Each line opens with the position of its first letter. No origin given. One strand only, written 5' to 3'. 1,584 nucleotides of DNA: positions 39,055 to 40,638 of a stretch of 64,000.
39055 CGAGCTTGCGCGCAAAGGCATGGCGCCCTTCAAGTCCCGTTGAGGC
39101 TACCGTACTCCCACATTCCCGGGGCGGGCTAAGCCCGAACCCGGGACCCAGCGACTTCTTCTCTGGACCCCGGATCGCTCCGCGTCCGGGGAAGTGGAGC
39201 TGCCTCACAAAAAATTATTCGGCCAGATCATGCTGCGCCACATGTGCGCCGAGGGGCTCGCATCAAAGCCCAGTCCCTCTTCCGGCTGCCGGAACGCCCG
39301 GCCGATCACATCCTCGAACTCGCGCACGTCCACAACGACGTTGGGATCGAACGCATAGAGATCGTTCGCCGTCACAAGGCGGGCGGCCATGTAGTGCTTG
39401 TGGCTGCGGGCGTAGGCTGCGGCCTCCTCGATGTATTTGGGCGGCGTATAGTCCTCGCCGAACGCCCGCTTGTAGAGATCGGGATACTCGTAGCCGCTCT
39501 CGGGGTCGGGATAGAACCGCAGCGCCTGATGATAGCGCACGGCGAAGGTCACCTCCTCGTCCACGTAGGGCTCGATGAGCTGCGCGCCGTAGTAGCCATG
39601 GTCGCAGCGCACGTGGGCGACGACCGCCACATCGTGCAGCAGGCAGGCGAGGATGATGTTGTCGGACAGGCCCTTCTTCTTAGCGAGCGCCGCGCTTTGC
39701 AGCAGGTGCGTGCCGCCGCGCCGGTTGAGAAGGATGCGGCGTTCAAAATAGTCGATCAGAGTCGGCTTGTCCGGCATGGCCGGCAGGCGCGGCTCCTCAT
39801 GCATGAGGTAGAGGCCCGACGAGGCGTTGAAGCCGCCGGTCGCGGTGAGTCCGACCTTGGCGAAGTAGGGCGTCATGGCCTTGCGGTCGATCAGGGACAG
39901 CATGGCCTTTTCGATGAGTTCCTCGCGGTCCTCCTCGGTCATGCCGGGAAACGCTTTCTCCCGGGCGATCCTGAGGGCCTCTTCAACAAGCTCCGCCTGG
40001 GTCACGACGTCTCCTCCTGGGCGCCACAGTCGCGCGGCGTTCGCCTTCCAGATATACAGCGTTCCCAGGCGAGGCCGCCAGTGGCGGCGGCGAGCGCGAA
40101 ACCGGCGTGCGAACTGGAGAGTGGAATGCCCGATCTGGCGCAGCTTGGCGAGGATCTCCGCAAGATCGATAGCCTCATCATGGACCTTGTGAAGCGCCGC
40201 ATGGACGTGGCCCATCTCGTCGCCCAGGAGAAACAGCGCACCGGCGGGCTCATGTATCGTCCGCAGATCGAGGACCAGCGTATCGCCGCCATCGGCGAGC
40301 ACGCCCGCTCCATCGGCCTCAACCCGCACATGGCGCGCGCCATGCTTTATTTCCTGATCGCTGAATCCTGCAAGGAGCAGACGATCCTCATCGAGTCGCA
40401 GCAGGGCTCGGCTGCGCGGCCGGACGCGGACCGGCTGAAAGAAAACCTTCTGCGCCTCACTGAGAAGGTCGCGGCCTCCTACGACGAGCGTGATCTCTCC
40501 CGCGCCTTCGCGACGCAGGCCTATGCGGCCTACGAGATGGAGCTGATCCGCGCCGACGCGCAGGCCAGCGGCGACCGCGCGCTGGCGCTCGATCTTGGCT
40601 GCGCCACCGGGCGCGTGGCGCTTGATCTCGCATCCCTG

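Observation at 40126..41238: Degenerate chorismate-mutase domain fused to a SAM methyltransferase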

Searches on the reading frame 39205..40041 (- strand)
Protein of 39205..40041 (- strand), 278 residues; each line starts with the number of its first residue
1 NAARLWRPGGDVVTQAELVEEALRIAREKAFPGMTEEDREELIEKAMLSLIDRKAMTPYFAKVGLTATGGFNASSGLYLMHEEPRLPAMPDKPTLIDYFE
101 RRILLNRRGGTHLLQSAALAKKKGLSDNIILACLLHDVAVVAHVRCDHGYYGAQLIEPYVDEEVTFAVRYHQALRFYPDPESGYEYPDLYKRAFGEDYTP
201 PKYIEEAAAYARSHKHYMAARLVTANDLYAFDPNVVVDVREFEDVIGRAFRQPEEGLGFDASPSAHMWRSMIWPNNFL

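Call 10: search_protein_families(library=pfam, proteins=[window:39205-40041:-], max_evalue=0.001)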
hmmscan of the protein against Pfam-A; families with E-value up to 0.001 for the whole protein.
window:39205-40041:- (278 aa): 1 family
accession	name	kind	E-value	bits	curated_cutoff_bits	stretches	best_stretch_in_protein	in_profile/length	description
PF01966.28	HD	-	5.9e-05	23.8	22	0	111-173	3-87/116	HD domain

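Call 23: search_protein_families(library=ncbifam, proteins=[window:39205-40041:-], max_evalue=0.001)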
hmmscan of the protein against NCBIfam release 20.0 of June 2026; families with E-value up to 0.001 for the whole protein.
window:39205-40041:- (278 aa): 2 families
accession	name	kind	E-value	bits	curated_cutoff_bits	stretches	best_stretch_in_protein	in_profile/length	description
NF049941.1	HyMthAminphonOxyTmpB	equivalog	2.5e-06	27.4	300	1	111-173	32-104/188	(R)-1-hydroxy-2-trimethylaminoethylphosphonate oxygenase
TIGR03276.1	Phn-HD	hypoth_equivalog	3.2e-06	26.8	214.6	1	111-176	28-104/179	phosphonate degradation HD-domain oxygenase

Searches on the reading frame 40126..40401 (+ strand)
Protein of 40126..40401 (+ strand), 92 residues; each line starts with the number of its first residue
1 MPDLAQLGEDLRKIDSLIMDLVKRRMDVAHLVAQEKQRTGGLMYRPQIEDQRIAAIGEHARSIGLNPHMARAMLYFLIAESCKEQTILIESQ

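Call 29: search_solved_structures(query=A2, max_evalue=1, show_alignments=5)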
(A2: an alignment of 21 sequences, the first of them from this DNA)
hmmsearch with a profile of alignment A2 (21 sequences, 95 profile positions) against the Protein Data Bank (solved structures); distinct sequences matched with E-value up to 1: 33.
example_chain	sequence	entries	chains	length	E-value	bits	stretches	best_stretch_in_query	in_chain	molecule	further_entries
1ecm_A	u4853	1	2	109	2.4e-09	40.1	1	7-94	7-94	ENDO-OXABICYCLIC TRANSITION STATE ANALOGUE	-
3rmi_A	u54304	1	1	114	2.2e-08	37.1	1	6-87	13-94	Chorismate mutase protein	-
6cnz_A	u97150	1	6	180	1.4e-07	34.5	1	21-89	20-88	Chorismate mutase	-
5vht_A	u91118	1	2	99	8.5e-07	32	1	7-93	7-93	Chorismate Mutase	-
2gtv_X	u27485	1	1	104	1.3e-06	31.3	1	6-93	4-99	chorismate mutase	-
1ybz_A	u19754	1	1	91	1.7e-06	31.1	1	6-61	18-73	chorismate mutase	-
3hgw_C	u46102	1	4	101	7.9e-06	28.9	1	6-90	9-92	Salicylate biosynthesis protein pchB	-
2h9c_A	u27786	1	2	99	9.1e-06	28.7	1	6-89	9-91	Salicylate biosynthesis protein pchB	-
2h9d_A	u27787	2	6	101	9.7e-06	28.6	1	6-89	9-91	Salicylate biosynthesis protein pchB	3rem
9rvg_A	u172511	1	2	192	1.7e-05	27.8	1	20-89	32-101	Monofunctional chorismate mutase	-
5ts9_A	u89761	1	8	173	8.1e-05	25.6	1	22-90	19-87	Chorismate mutase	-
3ret_A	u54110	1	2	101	0.00011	25.2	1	6-89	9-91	Salicylate biosynthesis protein pchB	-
3hgx_A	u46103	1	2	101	0.00015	24.8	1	6-89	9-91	Salicylate biosynthesis protein pchB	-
6al9_A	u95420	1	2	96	0.00015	24.7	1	7-92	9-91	Chorismate mutase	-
5mpv_D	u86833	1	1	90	0.00084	22.4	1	4-60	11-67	Intracellular chorismate mutase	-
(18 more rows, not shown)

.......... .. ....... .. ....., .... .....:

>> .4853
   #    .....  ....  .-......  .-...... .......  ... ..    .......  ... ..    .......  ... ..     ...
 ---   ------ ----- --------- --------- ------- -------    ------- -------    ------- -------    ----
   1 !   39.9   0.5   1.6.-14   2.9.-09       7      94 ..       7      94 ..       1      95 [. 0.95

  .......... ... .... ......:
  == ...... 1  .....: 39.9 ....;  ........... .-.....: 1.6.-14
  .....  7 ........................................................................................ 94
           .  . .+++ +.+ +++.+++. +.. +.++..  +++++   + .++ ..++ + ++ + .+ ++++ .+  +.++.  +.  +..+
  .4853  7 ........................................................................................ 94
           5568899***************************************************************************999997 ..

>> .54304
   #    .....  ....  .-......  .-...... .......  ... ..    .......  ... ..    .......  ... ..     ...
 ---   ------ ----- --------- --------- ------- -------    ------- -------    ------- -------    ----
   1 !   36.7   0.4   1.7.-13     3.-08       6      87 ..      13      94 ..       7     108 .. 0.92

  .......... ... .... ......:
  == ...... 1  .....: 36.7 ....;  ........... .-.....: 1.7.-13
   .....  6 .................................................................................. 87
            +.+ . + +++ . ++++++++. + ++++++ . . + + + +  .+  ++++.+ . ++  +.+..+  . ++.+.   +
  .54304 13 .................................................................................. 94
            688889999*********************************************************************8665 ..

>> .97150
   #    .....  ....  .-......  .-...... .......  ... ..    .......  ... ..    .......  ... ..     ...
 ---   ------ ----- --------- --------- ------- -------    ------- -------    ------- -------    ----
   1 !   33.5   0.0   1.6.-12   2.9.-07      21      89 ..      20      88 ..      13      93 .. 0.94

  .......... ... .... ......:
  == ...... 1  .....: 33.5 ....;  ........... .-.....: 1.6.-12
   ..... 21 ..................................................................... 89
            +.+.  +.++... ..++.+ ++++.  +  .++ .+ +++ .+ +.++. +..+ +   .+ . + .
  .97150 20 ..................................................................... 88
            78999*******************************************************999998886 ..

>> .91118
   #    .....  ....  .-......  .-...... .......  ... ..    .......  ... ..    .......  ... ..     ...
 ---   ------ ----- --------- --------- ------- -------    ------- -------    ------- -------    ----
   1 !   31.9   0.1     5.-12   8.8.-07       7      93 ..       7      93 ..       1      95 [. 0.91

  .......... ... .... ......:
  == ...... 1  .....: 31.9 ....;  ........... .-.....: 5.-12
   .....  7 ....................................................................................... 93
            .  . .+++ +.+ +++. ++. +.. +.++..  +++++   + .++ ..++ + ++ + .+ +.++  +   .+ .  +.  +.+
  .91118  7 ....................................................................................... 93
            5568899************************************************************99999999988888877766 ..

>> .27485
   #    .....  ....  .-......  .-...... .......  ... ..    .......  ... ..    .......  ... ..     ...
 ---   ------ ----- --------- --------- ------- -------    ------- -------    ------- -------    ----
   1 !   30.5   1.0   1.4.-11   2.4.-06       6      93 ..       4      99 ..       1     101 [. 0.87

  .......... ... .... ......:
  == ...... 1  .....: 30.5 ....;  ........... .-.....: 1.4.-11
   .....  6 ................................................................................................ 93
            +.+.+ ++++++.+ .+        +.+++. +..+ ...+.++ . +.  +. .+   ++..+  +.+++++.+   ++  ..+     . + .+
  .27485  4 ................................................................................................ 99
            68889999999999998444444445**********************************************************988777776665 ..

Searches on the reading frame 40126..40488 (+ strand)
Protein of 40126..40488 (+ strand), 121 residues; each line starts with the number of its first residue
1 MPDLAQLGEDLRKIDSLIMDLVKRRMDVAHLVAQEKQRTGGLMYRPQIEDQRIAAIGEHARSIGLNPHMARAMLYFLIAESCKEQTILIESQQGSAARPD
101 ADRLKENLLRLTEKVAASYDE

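Call 8: search_solved_structures(query=window:40126-40488:+, max_evalue=10, show_alignments=5)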
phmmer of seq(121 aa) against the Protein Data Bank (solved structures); distinct sequences matched with E-value up to 10: 6.
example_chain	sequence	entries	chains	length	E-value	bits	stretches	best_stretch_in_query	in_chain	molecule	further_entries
5mpv_D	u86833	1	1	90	0.0086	19.4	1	1-52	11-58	Intracellular chorismate mutase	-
2qbv_A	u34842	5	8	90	0.018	18.4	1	2-44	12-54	CHORISMATE MUTASE | RV0948C/MT0975 | Intracellular chorismate mutase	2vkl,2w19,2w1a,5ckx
6ygt_AAA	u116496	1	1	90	0.023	18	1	2-43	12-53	Intracellular chorismate mutase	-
5hub_A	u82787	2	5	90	0.04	17.3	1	5-66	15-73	Chorismate mutase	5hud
9rvg_A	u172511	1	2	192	0.36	14.2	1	18-112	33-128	Monofunctional chorismate mutase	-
1ybz_A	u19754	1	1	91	0.51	13.7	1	6-40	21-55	chorismate mutase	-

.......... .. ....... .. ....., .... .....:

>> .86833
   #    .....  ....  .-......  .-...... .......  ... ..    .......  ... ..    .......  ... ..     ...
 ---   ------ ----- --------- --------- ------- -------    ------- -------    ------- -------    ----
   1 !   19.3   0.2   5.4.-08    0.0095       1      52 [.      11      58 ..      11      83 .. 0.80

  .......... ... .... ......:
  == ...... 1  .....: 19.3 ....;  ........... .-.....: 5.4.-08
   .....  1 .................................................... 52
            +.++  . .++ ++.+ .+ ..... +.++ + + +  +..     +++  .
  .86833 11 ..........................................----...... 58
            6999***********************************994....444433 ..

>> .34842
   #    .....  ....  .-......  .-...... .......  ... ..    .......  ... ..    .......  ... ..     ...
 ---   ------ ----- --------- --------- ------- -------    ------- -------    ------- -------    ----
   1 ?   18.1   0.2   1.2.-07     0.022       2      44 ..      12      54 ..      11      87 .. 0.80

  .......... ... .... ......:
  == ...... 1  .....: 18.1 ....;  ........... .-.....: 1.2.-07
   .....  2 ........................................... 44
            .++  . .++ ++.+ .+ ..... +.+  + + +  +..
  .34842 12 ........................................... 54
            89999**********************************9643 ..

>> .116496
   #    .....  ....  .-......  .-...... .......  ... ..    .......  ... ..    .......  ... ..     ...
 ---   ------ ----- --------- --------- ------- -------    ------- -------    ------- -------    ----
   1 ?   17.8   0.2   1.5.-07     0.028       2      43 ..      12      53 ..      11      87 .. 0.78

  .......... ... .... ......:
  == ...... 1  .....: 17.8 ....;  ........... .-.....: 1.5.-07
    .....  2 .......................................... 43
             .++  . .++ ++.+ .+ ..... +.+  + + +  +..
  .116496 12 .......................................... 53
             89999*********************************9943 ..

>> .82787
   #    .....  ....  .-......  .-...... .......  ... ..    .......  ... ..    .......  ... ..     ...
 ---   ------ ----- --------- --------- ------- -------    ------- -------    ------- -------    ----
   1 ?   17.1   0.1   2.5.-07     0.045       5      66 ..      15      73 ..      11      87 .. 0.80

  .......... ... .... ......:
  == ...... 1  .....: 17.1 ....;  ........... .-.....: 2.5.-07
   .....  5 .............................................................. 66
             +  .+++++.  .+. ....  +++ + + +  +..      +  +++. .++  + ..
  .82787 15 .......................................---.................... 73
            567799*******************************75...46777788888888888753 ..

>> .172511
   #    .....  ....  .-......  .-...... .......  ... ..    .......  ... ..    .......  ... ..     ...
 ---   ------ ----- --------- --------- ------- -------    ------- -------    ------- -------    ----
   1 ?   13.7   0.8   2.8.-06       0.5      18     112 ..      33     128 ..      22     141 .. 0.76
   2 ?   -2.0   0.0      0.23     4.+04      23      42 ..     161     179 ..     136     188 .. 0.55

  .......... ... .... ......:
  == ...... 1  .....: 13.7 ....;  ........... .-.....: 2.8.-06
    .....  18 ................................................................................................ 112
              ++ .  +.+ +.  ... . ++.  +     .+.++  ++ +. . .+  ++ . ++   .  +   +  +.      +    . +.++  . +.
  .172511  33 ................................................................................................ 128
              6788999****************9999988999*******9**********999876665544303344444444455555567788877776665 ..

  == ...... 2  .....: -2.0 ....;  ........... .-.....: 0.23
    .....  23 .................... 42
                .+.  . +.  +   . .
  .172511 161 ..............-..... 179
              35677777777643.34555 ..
